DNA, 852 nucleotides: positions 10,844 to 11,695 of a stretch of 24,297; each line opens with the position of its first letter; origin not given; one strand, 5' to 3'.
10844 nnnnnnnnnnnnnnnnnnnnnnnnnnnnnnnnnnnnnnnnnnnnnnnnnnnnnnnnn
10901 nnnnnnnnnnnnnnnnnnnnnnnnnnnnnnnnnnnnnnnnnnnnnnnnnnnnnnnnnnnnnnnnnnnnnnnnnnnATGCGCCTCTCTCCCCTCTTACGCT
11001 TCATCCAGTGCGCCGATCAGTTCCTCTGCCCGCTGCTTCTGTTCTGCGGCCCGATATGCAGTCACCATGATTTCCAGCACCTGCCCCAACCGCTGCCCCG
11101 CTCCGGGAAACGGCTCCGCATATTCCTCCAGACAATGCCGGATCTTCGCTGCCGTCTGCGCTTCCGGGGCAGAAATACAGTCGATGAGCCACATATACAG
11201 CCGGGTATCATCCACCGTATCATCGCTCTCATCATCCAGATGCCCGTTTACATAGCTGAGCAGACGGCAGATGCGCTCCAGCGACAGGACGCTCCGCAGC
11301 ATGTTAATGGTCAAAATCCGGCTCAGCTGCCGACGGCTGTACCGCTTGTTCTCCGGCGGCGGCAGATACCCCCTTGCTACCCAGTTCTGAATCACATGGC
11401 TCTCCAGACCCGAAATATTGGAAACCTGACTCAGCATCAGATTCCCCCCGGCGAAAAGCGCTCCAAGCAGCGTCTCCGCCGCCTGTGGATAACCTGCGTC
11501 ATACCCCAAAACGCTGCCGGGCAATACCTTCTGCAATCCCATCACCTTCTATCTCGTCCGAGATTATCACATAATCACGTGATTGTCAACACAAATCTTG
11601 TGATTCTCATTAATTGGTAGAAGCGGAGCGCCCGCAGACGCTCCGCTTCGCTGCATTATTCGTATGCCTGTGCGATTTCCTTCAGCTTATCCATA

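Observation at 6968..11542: FloT-type and FloA-type flotillin modules fused into one co-oriented six-gene cluster headed by a DUF1836 putative regulator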

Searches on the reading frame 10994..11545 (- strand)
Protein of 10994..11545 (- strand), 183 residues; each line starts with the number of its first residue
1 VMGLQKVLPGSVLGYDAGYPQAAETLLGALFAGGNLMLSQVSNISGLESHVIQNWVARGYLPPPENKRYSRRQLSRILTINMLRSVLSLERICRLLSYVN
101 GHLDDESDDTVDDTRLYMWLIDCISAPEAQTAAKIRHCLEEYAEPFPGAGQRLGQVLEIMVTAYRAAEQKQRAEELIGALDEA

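Call 3: search_protein_families(library=pfam, proteins=[window:10994-11545:-], max_evalue=0.01)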
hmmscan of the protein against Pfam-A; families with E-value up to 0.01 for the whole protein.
window:10994-11545:- (183 aa): 2 families
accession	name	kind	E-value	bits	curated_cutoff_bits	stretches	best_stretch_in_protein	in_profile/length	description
PF08876.17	DUF1836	-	3.2e-14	53.3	27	1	42-111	31-96/105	Domain of unknown function (DUF1836)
PF13411.12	MerR_1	-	5.4e-08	33.3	21.6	1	38-96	3-66/69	MerR HTH family regulatory protein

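Call 4: search_protein_families(library=ncbifam, proteins=[window:10994-11545:-], max_evalue=0.01)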
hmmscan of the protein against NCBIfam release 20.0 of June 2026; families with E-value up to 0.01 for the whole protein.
window:10994-11545:- (183 aa): 0 families

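Call 10: find_homologous_proteins(query=window:10994-11545:-)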
Query window:10994-11545:- (183 aa): 275 proteins with E <= 0.001 among 502 candidates; the best 120 are listed.
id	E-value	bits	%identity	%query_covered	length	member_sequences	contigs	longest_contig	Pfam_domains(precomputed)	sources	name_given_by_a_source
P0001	5.5e-115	399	100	99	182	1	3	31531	PF13411.13,PF08876.18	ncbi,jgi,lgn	-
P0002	1.2e-86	307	77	98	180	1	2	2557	PF13411.13,PF08876.18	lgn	-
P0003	7.5e-76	272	69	98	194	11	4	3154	PF08876.18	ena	-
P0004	6.4e-75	269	72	97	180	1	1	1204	PF13411.13,PF08876.18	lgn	-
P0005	2.0e-74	267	69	98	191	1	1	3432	PF13411.13,PF08876.18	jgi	-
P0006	1.2e-73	265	68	98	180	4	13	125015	PF08876.18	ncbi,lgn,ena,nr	ncbi:MAG: DUF1836 domain-containing protein [Oscillospiraceae bacterium]|nr:DUF1836 domain-containin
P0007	2.8e-73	263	68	98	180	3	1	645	PF13411.13,PF08876.18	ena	-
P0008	1.2e-72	261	69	97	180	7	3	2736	PF13411.13,PF08876.18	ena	-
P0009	3.8e-72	260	67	98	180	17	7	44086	PF13411.13,PF08876.18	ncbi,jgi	jgi:DNA-binding transcriptional MerR regulator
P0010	4.4e-72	260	67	97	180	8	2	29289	PF13411.13,PF08876.18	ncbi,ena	-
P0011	1.0e-71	258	68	98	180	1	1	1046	PF13411.13,PF08876.18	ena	-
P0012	1.1e-71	258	67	97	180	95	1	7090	PF13411.13,PF08876.18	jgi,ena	-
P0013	1.5e-71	258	67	98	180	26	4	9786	PF08876.18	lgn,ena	-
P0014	2.1e-71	257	67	98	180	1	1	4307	PF13411.13,PF08876.18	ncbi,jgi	jgi:DNA-binding transcriptional MerR regulator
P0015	3.5e-71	257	68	98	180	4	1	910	PF13411.13,PF08876.18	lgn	-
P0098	1.5e-49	186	50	97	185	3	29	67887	PF13411.13,PF08876.18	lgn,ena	-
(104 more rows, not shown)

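Call 11: find_encoding_contigs(protein=P0001, flank=10000, max_places=3)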
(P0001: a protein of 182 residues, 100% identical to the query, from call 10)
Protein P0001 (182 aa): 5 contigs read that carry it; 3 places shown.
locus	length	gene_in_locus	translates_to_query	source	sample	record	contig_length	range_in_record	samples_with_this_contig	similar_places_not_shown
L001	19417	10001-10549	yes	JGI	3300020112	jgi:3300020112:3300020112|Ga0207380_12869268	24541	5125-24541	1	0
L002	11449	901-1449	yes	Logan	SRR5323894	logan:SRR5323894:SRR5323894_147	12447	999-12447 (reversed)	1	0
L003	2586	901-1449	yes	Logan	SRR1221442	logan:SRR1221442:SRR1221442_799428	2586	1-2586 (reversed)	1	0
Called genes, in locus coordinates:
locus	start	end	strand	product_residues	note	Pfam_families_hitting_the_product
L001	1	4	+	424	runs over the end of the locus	PF01979:Amidohydro_1, PF07969:Amidohydro_3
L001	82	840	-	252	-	PF00005:ABC_tran, PF02463:SMC_N (weak), PF13304:AAA_21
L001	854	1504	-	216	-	PF00528:BPD_transp_1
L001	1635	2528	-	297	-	PF00497:SBP_bac_3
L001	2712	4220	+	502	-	PF22422:MGH1-like_GH (weak)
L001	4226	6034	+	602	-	PF22422:MGH1-like_GH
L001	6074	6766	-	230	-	PF02674:Colicin_V (weak)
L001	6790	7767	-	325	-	PF01208:URO-D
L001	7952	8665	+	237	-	PF01182:Glucosamine_iso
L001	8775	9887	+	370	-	PF00248:Aldo_ket_red, PF12838:Fer4_7 (faint), PF13183:Fer4_8 (weak), PF13187:Fer4_9, PF13237:Fer4_10 (faint), PF13534:Fer4_17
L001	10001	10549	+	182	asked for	PF08876:DUF1836, PF13411:MerR_1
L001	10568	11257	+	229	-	-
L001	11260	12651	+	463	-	PF01145:Band_7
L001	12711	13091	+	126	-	-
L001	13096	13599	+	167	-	PF24961:NfeD_membrane, PF01957:NfeD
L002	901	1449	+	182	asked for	PF08876:DUF1836, PF13411:MerR_1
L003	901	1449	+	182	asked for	PF08876:DUF1836, PF13411:MerR_1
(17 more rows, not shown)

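Call 12: find_encoding_contigs(protein=P0006, flank=8000, max_places=3)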
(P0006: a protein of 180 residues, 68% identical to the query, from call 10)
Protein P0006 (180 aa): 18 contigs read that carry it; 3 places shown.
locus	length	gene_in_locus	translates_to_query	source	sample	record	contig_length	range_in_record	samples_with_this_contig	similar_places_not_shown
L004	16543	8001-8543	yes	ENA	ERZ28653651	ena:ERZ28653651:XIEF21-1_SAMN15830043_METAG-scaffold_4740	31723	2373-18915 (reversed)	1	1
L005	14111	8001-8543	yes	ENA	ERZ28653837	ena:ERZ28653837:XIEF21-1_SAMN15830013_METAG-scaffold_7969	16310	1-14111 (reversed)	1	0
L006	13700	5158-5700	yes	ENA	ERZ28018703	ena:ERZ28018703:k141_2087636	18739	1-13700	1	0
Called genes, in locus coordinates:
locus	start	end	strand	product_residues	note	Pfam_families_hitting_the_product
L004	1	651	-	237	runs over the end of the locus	PF01182:Glucosamine_iso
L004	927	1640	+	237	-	PF02674:Colicin_V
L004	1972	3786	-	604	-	PF22422:MGH1-like_GH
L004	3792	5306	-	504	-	PF22422:MGH1-like_GH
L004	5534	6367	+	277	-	PF00497:SBP_bac_3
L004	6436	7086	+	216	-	PF00528:BPD_transp_1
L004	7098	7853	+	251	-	PF02463:SMC_N, PF00005:ABC_tran, PF13304:AAA_21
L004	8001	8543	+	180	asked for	PF08876:DUF1836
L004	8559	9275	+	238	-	-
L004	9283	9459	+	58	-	-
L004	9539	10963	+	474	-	PF01145:Band_7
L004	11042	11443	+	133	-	-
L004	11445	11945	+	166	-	PF24961:NfeD_membrane, PF01957:NfeD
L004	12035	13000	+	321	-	PF12127:FloA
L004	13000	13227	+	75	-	-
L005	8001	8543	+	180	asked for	PF08876:DUF1836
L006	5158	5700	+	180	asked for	PF08876:DUF1836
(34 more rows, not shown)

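Call 13: find_encoding_contigs(protein=P0098, flank=8000, max_places=3)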
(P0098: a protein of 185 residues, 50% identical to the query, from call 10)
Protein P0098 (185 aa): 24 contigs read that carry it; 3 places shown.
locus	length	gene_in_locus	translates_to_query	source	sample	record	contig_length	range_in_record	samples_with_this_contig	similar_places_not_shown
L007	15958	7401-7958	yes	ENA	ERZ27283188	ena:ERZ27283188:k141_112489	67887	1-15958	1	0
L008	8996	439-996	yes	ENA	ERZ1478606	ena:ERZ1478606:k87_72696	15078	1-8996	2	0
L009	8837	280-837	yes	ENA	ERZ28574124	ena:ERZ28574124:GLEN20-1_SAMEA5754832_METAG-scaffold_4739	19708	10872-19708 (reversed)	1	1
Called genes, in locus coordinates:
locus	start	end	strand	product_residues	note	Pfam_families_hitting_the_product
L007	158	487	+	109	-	-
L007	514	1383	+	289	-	-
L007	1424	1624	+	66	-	-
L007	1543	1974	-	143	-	-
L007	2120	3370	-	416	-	PF00675:Peptidase_M16, PF05193:Peptidase_M16_C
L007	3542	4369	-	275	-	PF12797:Fer4_2 (faint), PF12800:Fer4_4 (faint), PF12838:Fer4_7 (weak), PF13187:Fer4_9, PF13237:Fer4_10, PF14697:Fer4_21, PF00037:Fer4 (weak), PF00881:Nitroreductase, +3 more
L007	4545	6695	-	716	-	PF01138:RNase_PH, PF03725:RNase_PH_C, PF03726:PNPase (weak), PF01138:RNase_PH, PF00013:KH_1, PF00575:S1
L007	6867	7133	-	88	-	PF00312:Ribosomal_S15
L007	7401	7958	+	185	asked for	PF08876:DUF1836, PF13411:MerR_1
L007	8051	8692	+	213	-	-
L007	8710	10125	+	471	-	PF01145:Band_7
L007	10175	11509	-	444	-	PF01841:Transglut_core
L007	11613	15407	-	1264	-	PF00395:SLH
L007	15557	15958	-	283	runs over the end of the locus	PF11738:DUF3298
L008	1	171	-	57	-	?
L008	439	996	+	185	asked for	PF08876:DUF1836, PF13411:MerR_1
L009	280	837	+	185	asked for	PF08876:DUF1836, PF13411:MerR_1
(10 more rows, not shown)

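Call 20: find_related_loci(query=A1, collection=genome_contigs, flank=9000)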
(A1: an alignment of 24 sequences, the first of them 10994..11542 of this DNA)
Query A1 (182 aa) in genome_contigs; peptide patterns used: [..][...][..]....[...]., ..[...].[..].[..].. (x = any residue, [..] = any of these).
313 stretches matched a pattern; 260 encode a relative of the query (tblastn E <= 1e-3); the best 80 are kept; 80 distinct loci.
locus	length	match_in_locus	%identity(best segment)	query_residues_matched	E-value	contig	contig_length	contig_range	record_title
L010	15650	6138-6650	64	7-180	3e-71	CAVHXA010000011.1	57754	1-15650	Oscillospiraceae bacterium isolate H07634-L1_cleanbin_000001 genome assembly, contig: Spades_H07634-L1_contig_353, whole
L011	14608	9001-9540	67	2-181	2e-70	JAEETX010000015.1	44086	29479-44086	MAG: Oscillospiraceae bacterium isolate Tb.RUG.415 NODE_2331_length_44086_cov_3.064128, whole genome shotgun sequence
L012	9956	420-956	66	2-180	5e-70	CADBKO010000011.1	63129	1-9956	MAG: Ruminococcaceae bacterium isolate RUG14053 genome assembly, contig: RUG14053_asm_11, whole genome shotgun sequence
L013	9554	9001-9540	66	2-182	2e-63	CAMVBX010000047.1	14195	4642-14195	MAG TPA_asm: uncultured Clostridia bacterium isolate SRR8387715_bin.32_metaWRAP_v1.3_MAG genome assembly, contig: ERZ142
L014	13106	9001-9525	66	2-180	6e-63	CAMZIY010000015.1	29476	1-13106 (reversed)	MAG TPA_asm: uncultured Clostridia bacterium isolate SRR10912537_bin.2_metaWRAP_v1.3_MAG genome assembly, contig: ERZ142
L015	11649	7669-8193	65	2-180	2e-62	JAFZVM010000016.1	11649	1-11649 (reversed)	MAG: Oscillospiraceae bacterium isolate RGIG8135 Water_buffalos_Rumen-3__c142320, whole genome shotgun sequence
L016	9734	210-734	64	2-180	5e-62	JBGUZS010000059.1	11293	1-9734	MAG: Oscillospiraceae bacterium isolate ruminal_MAG_449 ruminal_MAG_449_contig_0059, whole genome shotgun sequence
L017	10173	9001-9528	52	5-180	1e-59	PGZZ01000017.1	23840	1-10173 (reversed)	MAG: Firmicutes bacterium HGW-Firmicutes-16 bjp_ig2069_scaffold_957, whole genome shotgun sequence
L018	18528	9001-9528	50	5-180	2e-56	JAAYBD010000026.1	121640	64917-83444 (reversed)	MAG: Clostridiales bacterium isolate AS06rmzACSIP_241 336259_AS06, whole genome shotgun sequence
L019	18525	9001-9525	58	3-181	1e-56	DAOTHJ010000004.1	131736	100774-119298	MAG TPA_asm: Oscillospiraceae bacterium isolate AMR_MDS_3054 NODE_71_length_131736_cov_8.617424, whole genome shotgun se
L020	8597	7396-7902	58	7-181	8e-56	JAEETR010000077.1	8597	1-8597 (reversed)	MAG: Oscillospiraceae bacterium isolate Tb.RUG.41 k141_4225081_flag=1_multi=29.0002_len=8597, whole genome shotgun seque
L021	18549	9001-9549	52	6-181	2e-55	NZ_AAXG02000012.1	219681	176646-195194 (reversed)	Pseudoflavonifractor capillosus ATCC 29799 B_capillosus-2.0.1_Cont157, whole genome shotgun sequence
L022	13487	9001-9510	58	3-176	2e-55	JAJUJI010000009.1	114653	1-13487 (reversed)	MAG: Clostridiales bacterium isolate bin113 k141_354511_length_114653_cov_137.0933, whole genome shotgun sequence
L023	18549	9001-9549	52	6-181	2e-55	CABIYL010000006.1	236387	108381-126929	Clostridiales bacterium isolate MGYG-HGUT-00071 genome assembly, contig: .14207_7_56.6, whole genome shotgun sequence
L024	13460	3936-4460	57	3-181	2e-55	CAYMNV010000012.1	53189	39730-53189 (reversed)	MAG TPA_asm: uncultured Oscillospiraceae bacterium isolate binchicken_co152_79 genome assembly, contig: NODE_719_length_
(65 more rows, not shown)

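Call 33: search_solved_structures(query=A1, max_evalue=1, show_alignments=2)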
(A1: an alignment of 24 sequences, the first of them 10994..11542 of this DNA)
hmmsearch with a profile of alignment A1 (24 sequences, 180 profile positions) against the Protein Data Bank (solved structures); distinct sequences matched with E-value up to 1: 4.
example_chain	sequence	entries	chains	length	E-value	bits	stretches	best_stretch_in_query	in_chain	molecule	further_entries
6ldi_G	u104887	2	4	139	0.044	16.6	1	33-95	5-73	HTH-type transcriptional regulator CueR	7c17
4wls_A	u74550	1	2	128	0.057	16.2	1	35-94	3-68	HTH-type transcriptional regulator CueR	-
1q05_A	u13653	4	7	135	0.068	16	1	35-95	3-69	Transcriptional regulator cueR | HTH-type transcriptional regulator CueR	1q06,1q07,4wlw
6xh7_G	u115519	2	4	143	0.078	15.8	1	35-95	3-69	HTH-type transcriptional regulator CueR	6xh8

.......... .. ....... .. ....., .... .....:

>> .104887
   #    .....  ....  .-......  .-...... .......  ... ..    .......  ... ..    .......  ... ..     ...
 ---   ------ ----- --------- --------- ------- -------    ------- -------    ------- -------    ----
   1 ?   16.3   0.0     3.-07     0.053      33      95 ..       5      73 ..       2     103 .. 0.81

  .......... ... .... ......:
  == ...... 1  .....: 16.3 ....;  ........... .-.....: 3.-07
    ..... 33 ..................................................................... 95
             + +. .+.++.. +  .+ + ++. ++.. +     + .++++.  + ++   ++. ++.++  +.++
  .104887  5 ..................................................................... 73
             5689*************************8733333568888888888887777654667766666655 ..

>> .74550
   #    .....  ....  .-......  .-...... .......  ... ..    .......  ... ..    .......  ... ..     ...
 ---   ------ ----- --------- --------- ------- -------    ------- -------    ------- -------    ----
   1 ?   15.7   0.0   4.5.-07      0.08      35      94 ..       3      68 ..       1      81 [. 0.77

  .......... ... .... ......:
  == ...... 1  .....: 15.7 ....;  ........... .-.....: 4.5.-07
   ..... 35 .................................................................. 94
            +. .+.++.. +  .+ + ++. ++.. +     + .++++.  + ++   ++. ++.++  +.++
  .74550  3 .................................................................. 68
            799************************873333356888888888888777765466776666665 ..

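Call 44: predict_structure(alignment_id=A1)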
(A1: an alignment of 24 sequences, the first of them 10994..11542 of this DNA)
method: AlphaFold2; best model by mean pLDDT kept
length: 182 residues; sequences in the alignment: 24
mean_pLDDT: 91.6   pTM: 0.87
mean pLDDT of the five models: 91.6, 91.5, 91.4, 91.3, 91.0
residues with pLDDT >= 90: 145; 70-90: 26; 50-70: 8; < 50: 3
segments of 3 or more residues with pLDDT < 50: none
pLDDT, mean of each block of 10 residues (from residue 1): 84 90 94 97 98 95 96 97 96 88 60 95 94 95 88 96 96 95 76
secondary structure, 60 per line:
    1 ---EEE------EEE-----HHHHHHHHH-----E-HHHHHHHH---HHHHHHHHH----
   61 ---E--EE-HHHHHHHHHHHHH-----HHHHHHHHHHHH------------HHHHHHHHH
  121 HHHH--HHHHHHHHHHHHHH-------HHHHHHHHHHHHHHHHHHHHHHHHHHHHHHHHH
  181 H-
elements in order: E4-6 E13-15 H21-29 H37-44 H48-56 H70-82 H88-99 H112-124 H127-140 H148-181
